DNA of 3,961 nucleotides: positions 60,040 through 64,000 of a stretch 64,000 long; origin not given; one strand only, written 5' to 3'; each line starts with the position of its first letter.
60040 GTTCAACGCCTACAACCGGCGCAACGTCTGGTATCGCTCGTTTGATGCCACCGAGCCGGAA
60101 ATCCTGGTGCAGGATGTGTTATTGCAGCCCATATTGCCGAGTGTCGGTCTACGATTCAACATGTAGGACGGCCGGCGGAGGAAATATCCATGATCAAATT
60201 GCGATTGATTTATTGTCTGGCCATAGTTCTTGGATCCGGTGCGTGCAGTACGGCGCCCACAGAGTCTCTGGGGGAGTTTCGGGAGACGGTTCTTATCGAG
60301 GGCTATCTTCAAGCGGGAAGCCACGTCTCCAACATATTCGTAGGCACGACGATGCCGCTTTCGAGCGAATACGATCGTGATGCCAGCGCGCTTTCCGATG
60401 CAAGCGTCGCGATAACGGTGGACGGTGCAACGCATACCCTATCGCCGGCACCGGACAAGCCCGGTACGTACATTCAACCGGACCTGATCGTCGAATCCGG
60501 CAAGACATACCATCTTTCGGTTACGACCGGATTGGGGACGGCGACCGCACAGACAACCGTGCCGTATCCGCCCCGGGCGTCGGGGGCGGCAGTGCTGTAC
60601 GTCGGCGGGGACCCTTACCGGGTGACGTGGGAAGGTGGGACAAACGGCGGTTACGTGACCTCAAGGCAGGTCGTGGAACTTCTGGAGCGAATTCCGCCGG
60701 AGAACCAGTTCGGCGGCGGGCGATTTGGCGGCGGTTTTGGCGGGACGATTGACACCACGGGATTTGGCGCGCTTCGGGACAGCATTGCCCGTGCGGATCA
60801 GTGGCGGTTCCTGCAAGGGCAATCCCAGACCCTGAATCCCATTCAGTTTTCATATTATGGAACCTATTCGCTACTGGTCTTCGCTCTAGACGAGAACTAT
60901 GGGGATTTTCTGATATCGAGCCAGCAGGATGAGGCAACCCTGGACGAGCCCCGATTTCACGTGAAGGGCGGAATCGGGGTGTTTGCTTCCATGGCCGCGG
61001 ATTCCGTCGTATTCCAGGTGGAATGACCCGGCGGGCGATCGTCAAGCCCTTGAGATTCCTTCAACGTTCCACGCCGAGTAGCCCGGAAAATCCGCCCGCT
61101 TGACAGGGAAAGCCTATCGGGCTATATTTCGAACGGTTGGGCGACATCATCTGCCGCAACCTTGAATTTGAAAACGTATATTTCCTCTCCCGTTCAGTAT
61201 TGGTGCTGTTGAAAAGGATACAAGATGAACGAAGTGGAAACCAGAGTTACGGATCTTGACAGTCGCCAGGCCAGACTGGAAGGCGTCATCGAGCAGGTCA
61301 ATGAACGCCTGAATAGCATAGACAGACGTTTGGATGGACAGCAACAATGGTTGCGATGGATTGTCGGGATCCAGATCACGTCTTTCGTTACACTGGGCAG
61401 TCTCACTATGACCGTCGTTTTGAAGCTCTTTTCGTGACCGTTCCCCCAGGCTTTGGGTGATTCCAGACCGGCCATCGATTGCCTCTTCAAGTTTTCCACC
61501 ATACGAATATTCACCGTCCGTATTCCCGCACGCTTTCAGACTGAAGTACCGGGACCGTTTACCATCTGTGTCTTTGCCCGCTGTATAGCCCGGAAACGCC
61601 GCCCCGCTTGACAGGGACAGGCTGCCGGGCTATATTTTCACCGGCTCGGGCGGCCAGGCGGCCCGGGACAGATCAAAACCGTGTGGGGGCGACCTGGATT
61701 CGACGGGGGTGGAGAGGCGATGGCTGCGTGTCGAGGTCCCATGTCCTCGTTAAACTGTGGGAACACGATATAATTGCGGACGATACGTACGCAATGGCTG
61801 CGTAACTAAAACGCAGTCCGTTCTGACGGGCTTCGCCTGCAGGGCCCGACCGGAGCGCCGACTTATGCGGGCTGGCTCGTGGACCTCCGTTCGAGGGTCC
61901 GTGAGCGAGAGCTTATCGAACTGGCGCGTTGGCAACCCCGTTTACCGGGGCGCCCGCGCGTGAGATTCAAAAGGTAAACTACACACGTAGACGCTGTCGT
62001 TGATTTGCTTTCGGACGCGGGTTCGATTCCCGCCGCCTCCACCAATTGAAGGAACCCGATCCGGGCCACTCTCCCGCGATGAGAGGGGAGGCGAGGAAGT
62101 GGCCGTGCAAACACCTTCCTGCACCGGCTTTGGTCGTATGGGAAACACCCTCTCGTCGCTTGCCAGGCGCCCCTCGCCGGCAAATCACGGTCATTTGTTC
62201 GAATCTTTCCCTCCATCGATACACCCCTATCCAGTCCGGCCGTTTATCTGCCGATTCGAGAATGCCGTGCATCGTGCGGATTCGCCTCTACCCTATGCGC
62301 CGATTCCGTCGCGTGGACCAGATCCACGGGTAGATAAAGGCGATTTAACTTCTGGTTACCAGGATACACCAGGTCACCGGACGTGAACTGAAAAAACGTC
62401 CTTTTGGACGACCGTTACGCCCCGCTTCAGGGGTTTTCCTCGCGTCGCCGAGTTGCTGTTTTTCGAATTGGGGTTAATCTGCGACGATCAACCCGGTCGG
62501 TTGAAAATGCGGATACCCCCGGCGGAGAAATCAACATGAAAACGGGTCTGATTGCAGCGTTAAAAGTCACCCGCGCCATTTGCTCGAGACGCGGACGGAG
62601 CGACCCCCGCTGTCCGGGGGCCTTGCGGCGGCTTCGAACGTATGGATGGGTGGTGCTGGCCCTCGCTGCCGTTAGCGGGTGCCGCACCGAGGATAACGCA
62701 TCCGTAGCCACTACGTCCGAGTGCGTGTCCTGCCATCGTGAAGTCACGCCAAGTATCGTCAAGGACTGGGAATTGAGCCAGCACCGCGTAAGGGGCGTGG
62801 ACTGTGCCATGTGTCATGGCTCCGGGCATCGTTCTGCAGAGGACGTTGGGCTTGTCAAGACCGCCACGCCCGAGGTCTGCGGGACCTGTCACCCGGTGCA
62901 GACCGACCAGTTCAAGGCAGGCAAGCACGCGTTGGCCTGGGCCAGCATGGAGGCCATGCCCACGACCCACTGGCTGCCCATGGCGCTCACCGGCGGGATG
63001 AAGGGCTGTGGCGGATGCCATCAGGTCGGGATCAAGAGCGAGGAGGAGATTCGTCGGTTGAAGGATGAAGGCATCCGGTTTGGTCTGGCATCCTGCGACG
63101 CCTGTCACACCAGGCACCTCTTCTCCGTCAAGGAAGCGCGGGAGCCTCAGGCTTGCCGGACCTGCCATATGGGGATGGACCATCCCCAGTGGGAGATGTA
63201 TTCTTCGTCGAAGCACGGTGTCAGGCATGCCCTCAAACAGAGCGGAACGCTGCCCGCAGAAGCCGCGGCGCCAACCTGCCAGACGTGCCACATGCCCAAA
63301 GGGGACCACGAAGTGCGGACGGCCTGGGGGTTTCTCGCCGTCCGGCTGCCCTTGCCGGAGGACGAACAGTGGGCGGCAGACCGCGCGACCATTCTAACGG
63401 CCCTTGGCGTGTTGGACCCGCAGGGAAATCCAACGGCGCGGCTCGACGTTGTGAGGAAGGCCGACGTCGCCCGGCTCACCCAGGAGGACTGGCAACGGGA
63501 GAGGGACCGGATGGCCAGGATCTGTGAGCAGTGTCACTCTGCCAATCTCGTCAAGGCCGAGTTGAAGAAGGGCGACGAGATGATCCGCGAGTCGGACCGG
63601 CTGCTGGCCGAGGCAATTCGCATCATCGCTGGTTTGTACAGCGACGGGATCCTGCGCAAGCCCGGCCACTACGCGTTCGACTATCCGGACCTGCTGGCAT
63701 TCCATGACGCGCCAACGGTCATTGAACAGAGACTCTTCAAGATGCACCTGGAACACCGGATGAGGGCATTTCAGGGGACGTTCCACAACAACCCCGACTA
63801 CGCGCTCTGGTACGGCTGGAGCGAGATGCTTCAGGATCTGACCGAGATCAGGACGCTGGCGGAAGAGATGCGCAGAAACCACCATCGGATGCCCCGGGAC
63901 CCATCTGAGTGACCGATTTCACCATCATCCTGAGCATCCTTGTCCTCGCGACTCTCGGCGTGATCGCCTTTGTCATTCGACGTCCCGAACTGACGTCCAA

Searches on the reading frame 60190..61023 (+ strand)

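Call 59: search_protein_families(library=pfam, proteins=[window:60190-61023:+], max_evalue=0.001)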
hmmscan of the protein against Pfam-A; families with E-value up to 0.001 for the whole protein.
window:60190-61023:+ (278 aa): 1 family
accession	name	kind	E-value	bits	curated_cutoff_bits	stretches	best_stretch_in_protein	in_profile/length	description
PF14054.11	DUF4249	-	1.3e-12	48.3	28.5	1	30-129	12-110/269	Domain of unknown function (DUF4249)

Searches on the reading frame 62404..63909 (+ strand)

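Call 59: search_protein_families(library=pfam, proteins=[window:62404-63909:+], max_evalue=0.001)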
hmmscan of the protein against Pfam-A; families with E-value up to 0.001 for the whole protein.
window:62404-63909:+ (502 aa): 5 families
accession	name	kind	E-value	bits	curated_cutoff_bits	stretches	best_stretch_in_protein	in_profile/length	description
PF13447.11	Multi-haem_cyto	-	8e-23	81.5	21.9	2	132-298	3-175/269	Seven times multi-haem cytochrome CxxCH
PF13435.11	Cytochrome_C554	-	2.5e-11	44.8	20.8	1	158-236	1-84/84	Cytochrome c554 and c-prime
PF14522.11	Cytochrome_C7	-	5.3e-11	42.6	24.8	2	199-255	13-66/67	Cytochrome c7 and related cytochrome c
PF09699.15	Paired_CXXCH_1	-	6.3e-08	32.6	20.6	0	129-165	4-38/41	Doubled CXXCH motif (Paired_CXXCH_1)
PF14537.11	Cytochrom_c3_2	-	4.4e-06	27.5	25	0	127-208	2-66/79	Cytochrome c3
